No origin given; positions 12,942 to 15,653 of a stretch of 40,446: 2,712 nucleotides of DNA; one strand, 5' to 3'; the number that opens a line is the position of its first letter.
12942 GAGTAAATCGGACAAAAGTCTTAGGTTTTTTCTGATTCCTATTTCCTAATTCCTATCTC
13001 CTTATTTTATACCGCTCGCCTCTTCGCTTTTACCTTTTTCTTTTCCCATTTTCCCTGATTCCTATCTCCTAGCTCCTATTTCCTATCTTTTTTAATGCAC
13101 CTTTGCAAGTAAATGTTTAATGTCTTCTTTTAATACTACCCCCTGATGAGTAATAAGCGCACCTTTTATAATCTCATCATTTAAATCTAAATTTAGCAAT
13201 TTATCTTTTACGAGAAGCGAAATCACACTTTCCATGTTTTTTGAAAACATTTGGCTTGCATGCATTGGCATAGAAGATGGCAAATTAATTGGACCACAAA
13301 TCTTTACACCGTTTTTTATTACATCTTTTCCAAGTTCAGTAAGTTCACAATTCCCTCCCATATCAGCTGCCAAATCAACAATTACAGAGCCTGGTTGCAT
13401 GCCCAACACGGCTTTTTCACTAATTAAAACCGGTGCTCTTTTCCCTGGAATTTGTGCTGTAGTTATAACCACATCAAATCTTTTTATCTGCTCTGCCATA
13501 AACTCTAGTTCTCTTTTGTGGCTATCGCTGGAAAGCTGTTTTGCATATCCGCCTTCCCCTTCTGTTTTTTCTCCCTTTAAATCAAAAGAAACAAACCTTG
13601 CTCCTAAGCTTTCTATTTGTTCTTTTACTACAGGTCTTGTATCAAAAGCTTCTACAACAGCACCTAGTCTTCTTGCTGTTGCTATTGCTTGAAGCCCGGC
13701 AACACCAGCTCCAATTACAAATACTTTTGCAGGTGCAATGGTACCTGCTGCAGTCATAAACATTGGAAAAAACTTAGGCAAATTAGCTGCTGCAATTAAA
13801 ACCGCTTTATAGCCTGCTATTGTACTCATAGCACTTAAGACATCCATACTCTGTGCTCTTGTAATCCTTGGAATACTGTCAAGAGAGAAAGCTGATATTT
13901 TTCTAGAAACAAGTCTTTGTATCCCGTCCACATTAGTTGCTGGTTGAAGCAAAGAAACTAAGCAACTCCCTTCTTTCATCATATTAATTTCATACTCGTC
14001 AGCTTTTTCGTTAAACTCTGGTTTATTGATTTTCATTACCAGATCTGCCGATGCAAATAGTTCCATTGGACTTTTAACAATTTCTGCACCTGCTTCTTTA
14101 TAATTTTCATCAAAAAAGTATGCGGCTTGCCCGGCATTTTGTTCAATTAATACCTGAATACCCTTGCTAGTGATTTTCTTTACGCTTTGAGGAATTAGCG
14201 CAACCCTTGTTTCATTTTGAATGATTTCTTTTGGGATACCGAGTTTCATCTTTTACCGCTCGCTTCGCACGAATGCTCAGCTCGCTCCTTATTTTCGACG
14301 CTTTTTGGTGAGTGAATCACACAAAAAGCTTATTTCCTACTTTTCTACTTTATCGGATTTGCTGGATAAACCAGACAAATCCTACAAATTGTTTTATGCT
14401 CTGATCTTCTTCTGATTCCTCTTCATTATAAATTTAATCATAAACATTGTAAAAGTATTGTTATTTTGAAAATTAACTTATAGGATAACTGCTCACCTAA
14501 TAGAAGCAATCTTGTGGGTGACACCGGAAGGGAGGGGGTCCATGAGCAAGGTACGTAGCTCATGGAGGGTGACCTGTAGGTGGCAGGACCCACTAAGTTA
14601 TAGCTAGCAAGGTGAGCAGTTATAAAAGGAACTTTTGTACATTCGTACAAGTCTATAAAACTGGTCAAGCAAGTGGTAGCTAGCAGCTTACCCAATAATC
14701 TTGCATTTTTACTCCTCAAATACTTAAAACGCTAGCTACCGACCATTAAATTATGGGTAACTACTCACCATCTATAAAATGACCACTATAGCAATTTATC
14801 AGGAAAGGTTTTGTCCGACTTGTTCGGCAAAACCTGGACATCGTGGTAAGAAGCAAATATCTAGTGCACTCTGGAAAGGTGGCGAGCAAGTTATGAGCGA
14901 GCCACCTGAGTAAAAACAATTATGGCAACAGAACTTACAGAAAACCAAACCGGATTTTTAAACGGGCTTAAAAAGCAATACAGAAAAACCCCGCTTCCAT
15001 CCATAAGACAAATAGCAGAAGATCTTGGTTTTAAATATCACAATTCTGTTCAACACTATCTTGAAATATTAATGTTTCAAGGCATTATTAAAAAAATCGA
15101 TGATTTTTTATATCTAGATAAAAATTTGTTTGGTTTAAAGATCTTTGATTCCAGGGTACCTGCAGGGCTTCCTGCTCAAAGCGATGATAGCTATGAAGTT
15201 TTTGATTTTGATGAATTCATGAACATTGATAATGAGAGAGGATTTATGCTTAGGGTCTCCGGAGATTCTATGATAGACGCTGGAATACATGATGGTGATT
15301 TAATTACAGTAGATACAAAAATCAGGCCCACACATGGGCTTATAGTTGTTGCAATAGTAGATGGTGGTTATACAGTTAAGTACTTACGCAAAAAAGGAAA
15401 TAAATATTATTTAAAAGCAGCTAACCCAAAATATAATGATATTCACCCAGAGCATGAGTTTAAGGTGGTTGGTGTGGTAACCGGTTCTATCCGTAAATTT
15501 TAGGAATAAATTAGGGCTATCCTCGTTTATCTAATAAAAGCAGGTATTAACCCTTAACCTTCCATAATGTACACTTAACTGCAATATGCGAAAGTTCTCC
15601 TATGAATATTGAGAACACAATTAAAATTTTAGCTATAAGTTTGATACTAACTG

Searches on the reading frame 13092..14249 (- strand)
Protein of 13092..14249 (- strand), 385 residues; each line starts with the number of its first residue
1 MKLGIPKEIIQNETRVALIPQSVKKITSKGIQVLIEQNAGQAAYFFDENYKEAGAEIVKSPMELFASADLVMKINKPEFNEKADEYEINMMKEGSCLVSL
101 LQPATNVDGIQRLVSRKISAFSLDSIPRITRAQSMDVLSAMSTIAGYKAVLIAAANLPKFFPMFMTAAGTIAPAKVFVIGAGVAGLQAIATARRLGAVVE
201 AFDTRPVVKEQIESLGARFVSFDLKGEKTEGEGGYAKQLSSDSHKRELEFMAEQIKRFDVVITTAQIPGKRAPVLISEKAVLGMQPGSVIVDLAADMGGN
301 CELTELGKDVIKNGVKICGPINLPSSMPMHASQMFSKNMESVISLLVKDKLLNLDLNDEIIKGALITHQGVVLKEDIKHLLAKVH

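Call 15: search_protein_families(library=ncbifam, proteins=[window:13092-14249:-])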
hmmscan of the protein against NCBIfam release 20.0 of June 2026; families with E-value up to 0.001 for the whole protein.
window:13092-14249:- (385 aa): 4 families
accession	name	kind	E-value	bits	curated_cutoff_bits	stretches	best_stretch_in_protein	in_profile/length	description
NF006942.0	PRK09424.1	equivalog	2.8e-129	432.1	383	1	1-372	1-366/510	Re/Si-specific NAD(P)(+) transhydrogenase subunit alpha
TIGR00561.1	pntA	equivalog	5.9e-117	391.4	444.4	1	2-372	1-365/511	Re/Si-specific NAD(P)(+) transhydrogenase subunit alpha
TIGR00518.1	alaDH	equivalog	1.7e-48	165.4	391.85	1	1-382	1-359/370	alanine dehydrogenase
TIGR03366.1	HpnZ_proposed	hypoth_equivalog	2.1e-06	27.2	328.1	1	165-225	148-209/315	putative phosphonate catabolism associated alcohol dehydrogenase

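Call 65: find_homologous_proteins(query=window:13092-14249:-, max_evalue=1e-60)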
Query window:13092-14249:- (385 aa): 8000 proteins with E <= 1e-60 among 8000 candidates; the best 120 are listed.
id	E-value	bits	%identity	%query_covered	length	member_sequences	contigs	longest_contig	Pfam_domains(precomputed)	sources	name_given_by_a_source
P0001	2.2e-242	822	100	100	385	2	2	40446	PF05222.22,PF01262.28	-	-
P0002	9.4e-198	675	79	100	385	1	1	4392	PF05222.22,PF01262.28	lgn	-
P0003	2.9e-186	637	75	100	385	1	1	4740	PF05222.22,PF01262.28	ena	-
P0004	2.9e-185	634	76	100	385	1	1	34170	PF05222.22,PF01262.28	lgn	-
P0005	7.4e-184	629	74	100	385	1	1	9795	PF05222.22,PF02826.26,PF01262.28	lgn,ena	-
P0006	1.3e-176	605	72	100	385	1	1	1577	PF05222.22,PF02826.26,PF01262.28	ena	-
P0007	1.2e-175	602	71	100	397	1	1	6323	PF05222.22,PF02826.26,PF01262.28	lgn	-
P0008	8.0e-175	599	72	100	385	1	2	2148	PF05222.22,PF02826.26,PF01262.28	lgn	-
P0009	1.3e-173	595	72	100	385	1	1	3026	PF05222.22,PF01262.28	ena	-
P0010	2.0e-173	595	71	100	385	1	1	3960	PF05222.22,PF02826.26,PF01262.28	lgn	-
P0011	2.3e-173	595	71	100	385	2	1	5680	PF05222.22,PF02826.26,PF01262.28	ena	-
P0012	3.9e-173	594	71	100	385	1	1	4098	PF05222.22,PF02826.26,PF01262.28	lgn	-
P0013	8.7e-173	593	72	100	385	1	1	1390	PF05222.22,PF01262.28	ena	-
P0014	2.1e-172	592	71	100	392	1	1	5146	PF05222.22,PF02826.26,PF01262.28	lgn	-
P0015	3.0e-172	591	70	100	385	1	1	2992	PF05222.22,PF02826.26,PF01262.28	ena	-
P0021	5.2e-169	580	69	100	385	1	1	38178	PF05222.22,PF01262.28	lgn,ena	-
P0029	6.6e-164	564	67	100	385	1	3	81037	PF05222.22,PF02826.26,PF01262.28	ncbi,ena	-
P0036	2.1e-160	552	67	100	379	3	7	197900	PF05222.22,PF01262.28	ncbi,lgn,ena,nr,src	ncbi:MAG: NAD(P) transhydrogenase subunit alpha [Candidatus Melainabacteria bacterium RIFCSPHIGHO2_0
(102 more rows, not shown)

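Call 66: find_encoding_contigs(protein=P0004, flank=3000, max_places=1)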
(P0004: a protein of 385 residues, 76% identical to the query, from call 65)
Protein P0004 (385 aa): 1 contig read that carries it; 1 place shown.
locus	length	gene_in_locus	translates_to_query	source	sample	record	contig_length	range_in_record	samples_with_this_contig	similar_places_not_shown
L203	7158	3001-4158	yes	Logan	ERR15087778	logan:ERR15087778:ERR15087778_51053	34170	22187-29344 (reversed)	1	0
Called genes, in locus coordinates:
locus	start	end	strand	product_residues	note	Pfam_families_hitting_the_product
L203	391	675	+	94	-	PF02201:SWIB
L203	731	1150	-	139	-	PF00085:Thioredoxin (weak)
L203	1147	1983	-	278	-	PF00085:Thioredoxin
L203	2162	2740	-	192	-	PF01726:LexA_DNA_bind, PF00717:Peptidase_S24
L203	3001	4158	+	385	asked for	PF05222:AlaDh_PNT_N, PF01262:AlaDh_PNT_C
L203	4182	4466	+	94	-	PF12769:PNTB_4TM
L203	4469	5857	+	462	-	PF02233:PNTB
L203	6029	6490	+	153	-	-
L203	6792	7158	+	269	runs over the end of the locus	PF03372:Exo_endo_phos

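Call 67: find_encoding_contigs(protein=P0002, flank=3000, max_places=1)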
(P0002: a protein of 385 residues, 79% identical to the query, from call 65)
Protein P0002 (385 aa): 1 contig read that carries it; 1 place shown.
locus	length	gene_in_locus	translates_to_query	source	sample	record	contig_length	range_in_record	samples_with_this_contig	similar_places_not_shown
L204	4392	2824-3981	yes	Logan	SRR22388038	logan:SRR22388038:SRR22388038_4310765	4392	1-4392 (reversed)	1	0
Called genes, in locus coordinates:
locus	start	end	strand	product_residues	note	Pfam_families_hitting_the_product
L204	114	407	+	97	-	PF02201:SWIB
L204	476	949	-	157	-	PF00085:Thioredoxin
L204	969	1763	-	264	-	PF00085:Thioredoxin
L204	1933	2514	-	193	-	PF01726:LexA_DNA_bind (weak), PF00717:Peptidase_S24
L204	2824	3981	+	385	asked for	PF05222:AlaDh_PNT_N, PF01262:AlaDh_PNT_C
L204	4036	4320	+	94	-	PF12769:PNTB_4TM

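Call 68: find_encoding_contigs(protein=P0005, flank=3000, max_places=1)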
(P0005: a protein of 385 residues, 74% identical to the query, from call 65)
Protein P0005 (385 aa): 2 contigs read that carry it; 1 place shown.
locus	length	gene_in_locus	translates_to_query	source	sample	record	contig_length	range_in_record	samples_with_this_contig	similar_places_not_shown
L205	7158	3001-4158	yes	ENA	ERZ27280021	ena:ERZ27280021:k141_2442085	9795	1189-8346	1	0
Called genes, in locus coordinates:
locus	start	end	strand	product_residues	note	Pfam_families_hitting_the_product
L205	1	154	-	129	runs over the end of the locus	PF13899:Thioredoxin_7 (weak), PF00085:Thioredoxin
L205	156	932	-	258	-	PF00085:Thioredoxin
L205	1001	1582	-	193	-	PF00717:Peptidase_S24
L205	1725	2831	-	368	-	-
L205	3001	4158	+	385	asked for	PF05222:AlaDh_PNT_N, PF02826:2-Hacid_dh_C (faint), PF01262:AlaDh_PNT_C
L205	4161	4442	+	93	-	PF12769:PNTB_4TM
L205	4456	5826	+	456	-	PF02233:PNTB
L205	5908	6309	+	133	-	-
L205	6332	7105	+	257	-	PF03372:Exo_endo_phos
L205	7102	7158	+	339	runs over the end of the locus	PF01408:GFO_IDH_MocA, PF02894:GFO_IDH_MocA_C, PF22725:GFO_IDH_MocA_C3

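Call 69: find_encoding_contigs(protein=P0021, flank=3000, max_places=1)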
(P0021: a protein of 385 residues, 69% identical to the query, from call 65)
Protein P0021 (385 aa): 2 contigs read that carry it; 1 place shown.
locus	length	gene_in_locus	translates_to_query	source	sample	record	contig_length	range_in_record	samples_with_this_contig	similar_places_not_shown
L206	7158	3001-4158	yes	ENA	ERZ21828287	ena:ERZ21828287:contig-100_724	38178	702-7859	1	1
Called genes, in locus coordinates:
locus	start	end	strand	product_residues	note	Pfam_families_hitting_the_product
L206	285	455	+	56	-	-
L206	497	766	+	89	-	PF02201:SWIB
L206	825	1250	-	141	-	PF00085:Thioredoxin (weak)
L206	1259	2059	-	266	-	-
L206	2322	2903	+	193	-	PF01726:LexA_DNA_bind, PF00717:Peptidase_S24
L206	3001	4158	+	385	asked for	PF05222:AlaDh_PNT_N, PF01262:AlaDh_PNT_C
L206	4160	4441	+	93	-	PF12769:PNTB_4TM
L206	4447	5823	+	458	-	PF02233:PNTB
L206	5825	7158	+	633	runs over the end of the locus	-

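Call 70: find_encoding_contigs(protein=P0029, flank=3000, max_places=1)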
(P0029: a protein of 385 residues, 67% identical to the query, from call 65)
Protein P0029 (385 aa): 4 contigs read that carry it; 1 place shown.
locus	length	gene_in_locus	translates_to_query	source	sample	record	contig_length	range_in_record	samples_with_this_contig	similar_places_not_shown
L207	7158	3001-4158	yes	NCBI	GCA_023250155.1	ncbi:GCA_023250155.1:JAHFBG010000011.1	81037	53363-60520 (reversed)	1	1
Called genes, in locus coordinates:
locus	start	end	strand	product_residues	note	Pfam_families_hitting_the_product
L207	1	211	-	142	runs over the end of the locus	PF00085:Thioredoxin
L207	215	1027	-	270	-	PF00085:Thioredoxin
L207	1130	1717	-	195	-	PF01726:LexA_DNA_bind (weak), PF00717:Peptidase_S24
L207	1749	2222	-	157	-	-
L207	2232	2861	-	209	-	-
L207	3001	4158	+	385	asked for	PF05222:AlaDh_PNT_N, PF02826:2-Hacid_dh_C (faint), PF01262:AlaDh_PNT_C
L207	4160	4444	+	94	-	PF12769:PNTB_4TM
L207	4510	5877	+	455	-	PF02233:PNTB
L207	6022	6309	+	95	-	-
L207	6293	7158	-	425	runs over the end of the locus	PF00675:Peptidase_M16, PF05193:Peptidase_M16_C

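Call 71: find_encoding_contigs(protein=P0036, flank=3000, max_places=1)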
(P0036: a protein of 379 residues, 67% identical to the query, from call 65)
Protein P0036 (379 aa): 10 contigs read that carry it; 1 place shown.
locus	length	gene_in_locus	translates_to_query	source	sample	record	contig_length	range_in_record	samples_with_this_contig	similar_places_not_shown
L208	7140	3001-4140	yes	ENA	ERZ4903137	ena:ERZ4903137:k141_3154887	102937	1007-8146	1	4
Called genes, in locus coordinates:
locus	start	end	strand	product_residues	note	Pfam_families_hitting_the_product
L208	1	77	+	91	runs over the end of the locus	PF02201:SWIB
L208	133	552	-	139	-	PF00085:Thioredoxin, PF13899:Thioredoxin_7 (faint)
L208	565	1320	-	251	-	PF00085:Thioredoxin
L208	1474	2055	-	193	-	PF01726:LexA_DNA_bind (weak), PF00717:Peptidase_S24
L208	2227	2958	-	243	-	-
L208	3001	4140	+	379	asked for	PF05222:AlaDh_PNT_N, PF01262:AlaDh_PNT_C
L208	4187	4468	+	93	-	PF12769:PNTB_4TM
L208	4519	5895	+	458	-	PF02233:PNTB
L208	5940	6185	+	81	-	-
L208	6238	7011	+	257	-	PF03372:Exo_endo_phos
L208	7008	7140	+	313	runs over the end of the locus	PF01073:3Beta_HSD (weak), PF01370:Epimerase, PF13460:NAD_binding_10, PF16363:GDP_Man_Dehyd, PF08338:DUF1731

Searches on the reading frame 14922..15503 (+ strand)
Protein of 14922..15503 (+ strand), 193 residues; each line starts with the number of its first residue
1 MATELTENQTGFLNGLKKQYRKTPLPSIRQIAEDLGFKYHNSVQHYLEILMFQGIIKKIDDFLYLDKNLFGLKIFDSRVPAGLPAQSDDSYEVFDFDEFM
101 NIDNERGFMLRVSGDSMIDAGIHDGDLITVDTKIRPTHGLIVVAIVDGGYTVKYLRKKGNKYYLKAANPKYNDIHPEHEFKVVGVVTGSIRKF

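Call 15: search_protein_families(library=ncbifam, proteins=[window:14922-15503:+])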
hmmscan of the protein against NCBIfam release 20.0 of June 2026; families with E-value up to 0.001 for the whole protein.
window:14922-15503:+ (193 aa): 3 families
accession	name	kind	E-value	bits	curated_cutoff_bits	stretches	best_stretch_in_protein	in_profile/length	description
TIGR00498.1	lexA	equivalog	7.2e-30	104.1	110.95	1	3-193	2-202/203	transcriptional repressor LexA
NF007621.2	PRK10276.1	subfamily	3.4e-27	94.7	110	1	81-190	2-114/115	translesion error-prone DNA polymerase V autoproteolytic subunit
NF051876.1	transXXX_HumD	equivalog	3.1e-07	30.4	120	1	94-190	15-115/129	HumD family translesion DNA polymerase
